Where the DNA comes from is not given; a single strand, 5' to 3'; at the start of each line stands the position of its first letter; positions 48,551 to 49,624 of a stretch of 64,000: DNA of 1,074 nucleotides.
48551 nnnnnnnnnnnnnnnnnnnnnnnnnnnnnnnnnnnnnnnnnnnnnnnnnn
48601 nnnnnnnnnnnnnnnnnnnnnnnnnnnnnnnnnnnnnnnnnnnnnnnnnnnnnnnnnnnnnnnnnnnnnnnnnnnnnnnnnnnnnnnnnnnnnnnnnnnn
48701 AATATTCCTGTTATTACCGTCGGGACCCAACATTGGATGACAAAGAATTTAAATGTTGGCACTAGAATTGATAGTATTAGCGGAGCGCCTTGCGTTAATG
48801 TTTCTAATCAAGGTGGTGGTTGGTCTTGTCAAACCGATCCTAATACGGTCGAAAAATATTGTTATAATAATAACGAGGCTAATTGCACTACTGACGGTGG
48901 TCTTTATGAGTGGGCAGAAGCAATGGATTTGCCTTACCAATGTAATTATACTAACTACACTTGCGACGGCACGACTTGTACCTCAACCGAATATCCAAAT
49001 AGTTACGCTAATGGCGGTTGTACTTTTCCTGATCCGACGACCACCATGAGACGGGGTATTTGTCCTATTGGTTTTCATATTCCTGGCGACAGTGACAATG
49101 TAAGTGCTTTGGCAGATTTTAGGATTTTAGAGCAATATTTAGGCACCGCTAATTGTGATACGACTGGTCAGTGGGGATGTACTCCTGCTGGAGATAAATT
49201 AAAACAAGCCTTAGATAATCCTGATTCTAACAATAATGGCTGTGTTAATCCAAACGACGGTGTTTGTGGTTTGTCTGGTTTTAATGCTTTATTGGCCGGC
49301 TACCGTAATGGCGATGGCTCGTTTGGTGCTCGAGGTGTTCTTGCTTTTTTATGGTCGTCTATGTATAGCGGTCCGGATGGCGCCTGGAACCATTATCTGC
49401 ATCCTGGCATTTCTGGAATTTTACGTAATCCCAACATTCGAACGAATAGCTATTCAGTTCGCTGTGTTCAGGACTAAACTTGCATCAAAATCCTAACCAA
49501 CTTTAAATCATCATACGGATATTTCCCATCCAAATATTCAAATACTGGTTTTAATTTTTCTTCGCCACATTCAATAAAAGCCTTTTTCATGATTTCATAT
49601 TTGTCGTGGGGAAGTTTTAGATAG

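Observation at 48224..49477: Family of four pilin-like genes with one conserved prepilin/head module and swapped adhesin-like C-terminal domains (three FISUMP-type, one LamG-type)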

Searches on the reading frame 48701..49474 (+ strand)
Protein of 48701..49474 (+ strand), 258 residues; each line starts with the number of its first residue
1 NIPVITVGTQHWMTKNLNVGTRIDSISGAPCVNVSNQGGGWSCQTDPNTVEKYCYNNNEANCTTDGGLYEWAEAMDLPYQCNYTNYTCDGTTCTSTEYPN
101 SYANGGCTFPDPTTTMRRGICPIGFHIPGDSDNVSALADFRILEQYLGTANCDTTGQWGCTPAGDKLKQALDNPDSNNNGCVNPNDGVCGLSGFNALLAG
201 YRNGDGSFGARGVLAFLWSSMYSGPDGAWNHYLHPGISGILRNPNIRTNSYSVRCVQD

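Call 41: predict_structure(alignment_id=A3)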
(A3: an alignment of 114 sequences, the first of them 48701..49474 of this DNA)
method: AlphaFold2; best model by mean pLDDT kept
length: 258 residues; sequences in the alignment: 114
mean_pLDDT: 92.2   pTM: 0.91
mean pLDDT of the five models: 92.2, 91.5, 91.1, 91.1, 88.8
residues with pLDDT >= 90: 205; 70-90: 43; 50-70: 10; < 50: 0
segments of 3 or more residues with pLDDT < 50: none
pLDDT, mean of each block of 10 residues (from residue 1): 93 97 85 88 96 97 97 98 96 95 90 96 97 78 92 82 94 74 85 95 95 96 96 94 96 98
secondary structure, 60 per line:
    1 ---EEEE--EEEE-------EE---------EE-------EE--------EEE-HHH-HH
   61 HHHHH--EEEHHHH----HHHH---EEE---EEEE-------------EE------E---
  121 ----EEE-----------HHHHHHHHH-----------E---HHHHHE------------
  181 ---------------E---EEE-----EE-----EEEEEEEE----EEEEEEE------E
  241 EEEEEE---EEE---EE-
elements in order: E4-7 E10-13 E51-53 H59-65 E68-70 H71-74 H79-82 E86-88 E92-95 E125-127 H139-147 H163-167 E200-202 E215-222 E227-233 E240-246 E250-252

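Call 44: fold_search(model_id=the predicted structure, library=pdb)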
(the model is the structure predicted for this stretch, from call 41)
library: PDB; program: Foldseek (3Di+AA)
matches with E <= 10: 107; with E <= 0.001: 0
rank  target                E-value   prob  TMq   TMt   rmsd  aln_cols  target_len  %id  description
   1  8q4e_A                1.0e-01  0.75  0.14  0.26   2.7        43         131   19  Structure of Legionella pneumophila Lcl C-terminal domain (released 2023-12-27)
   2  4eps                  2.8e-01  0.57  0.15  0.08   1.8        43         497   19  Crystal structure of a fimbrial protein (BACOVA_04982) from Bacteroides ovatus ATCC 8483 at 1.85 A resolution (released 2012-06-13)
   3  1v4l_B                1.5e+00  0.05  0.12  0.22   4.9        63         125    8  Crystal structure of a platelet agglutination factor isolated from the venom of Taiwan habu (Trimeresurus mucrosquamat (released 2003-12-02)
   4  8bn6                  1.5e+00  0.02  0.11  0.13   7.9        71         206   18  Pseudomonas aeruginosa DNA gyrase B 24kDa ATPase subdomain complexed with EBL3021 (released 2023-03-29)
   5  8oks_A                1.6e+00  0.15  0.14  0.31   3.4        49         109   14  Crystal structure of Bdellovibrio bacteriovorus Bd2740 C-terminal domain (released 2023-10-25)
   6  8oks_B                1.6e+00  0.13  0.14  0.30   3.7        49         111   12  Crystal structure of Bdellovibrio bacteriovorus Bd2740 C-terminal domain (released 2023-10-25)
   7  6m1s_B                1.7e+00  0.02  0.14  0.16  10.2       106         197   15  The DNA Gyrase B ATP binding domain of PSEUDOMONAS AERUGINOSA in complex with compound 12o (released 2020-09-02)
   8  7ptf_A                1.8e+00  0.02  0.12  0.14  11.2        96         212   17  Pseudomonas aeruginosa DNA gyrase B 24kDa ATPase subdomain complexed with novobiocin (released 2022-10-05)
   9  6m1j_B                2.0e+00  0.02  0.10  0.12   6.0        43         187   14  The DNA Gyrase B ATP binding domain of PSEUDOMONAS AERUGINOSA in complex with compound 12x (released 2020-09-02)
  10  7ptf_C                2.0e+00  0.02  0.11  0.13   9.5        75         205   16  Pseudomonas aeruginosa DNA gyrase B 24kDa ATPase subdomain complexed with novobiocin (released 2022-10-05)
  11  4duh_A                2.1e+00  0.02  0.12  0.14  10.4        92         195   14  Crystal structure of 24 kDa domain of E. coli DNA gyrase B in complex with small molecule inhibitor (released 2012-08-01)
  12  7jpu_A                2.2e+00  0.01  0.14  0.05  19.4       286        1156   11  Structure of an endocytic receptor (released 2020-12-09)
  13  6xfq_B                2.4e+00  0.08  0.13  0.25   8.6        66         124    6  Structure of a novel antithrombotic agent Agkisacucetin in complex with the platelet glycoprotein Ib receptor (released 2021-06-23)
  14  6m1j_A                2.4e+00  0.02  0.12  0.14  10.0        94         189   15  The DNA Gyrase B ATP binding domain of PSEUDOMONAS AERUGINOSA in complex with compound 12x (released 2020-09-02)
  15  7qaj_B                3.2e+00  0.03  0.10  0.19   3.1        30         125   13  ZK002 with Anti-angiogenic and Anti-inflamamtory Properties (released 2023-06-14)
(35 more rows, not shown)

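Call 50: search_protein_families(library=pfam, proteins=[window:48701-49474:+], max_evalue=1)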
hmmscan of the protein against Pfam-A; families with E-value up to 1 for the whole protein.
window:48701-49474:+ (258 aa): 1 family
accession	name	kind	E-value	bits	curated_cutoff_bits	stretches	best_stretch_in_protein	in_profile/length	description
PF09603.15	Fib_succ_major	-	5.2e-26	92.5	33.9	1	5-257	1-187/187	Fibrobacter succinogenes major domain (Fib_succ_major)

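Call 63: fold_search(model_id=the predicted structure, library=viral)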
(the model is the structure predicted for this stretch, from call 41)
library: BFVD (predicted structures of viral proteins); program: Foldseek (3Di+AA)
matches with E <= 10: 142; with E <= 0.001: 2
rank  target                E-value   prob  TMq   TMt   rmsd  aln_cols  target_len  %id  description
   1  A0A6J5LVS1            9.1e-12  1.00  0.55  0.17   6.0       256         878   21  Fibrobacter succinogenes major paralogous domain [uncultured Caudovirales phage]
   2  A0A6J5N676            3.8e-05  1.00  0.40  0.28   5.8       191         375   18  Fibrobacter succinogenes major paralogous domain [uncultured Caudovirales phage]
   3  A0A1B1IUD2            4.2e-03  1.00  0.36  0.10   3.9       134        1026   16  (no name in the UniProt tables at hand)
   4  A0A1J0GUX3            1.1e-02  0.94  0.15  0.18   8.5        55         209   22  (no name in the UniProt tables at hand)
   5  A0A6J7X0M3            7.0e-02  0.84  0.14  0.06   2.2        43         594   28  Peptidase S74 domain-containing protein [uncultured Caudovirales phage]
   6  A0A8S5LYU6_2          1.0e-01  0.25  0.21  0.07   9.1       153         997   11  DUF1566 domain-containing protein [Siphoviridae sp. ctkcl3]
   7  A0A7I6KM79            2.6e-01  0.07  0.21  0.20  17.1       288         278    7  (no name in the UniProt tables at hand)
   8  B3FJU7                3.6e-01  0.38  0.13  0.12   2.9        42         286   14  Virion structural protein [Pseudomonas phage 201phi2-1]
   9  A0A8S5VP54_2          5.6e-01  0.44  0.14  0.03   2.8        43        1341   23  (no name in the UniProt tables at hand)
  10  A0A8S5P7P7            5.9e-01  0.41  0.14  0.09   2.9        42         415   26  Uncharacterized protein [Podoviridae sp. ctU7u6]
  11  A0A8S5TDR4            7.2e-01  0.21  0.14  0.03   3.0        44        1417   18  Tail fiber protein [Myoviridae sp. ctK5o5]
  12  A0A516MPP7            7.6e-01  0.14  0.14  0.09   4.1        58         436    7  (no name in the UniProt tables at hand)
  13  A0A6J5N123            8.1e-01  0.38  0.14  0.20   2.1        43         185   14  DUF1566 domain-containing protein [uncultured Caudovirales phage]
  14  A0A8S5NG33            1.0e+00  0.21  0.13  0.08   3.0        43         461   14  Receptor Binding Protein [Siphoviridae sp. ctHEr2]
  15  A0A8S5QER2            1.1e+00  0.05  0.07  0.03  10.4        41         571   15  Nucleoid-associated protein [Siphoviridae sp. ctEIp38]
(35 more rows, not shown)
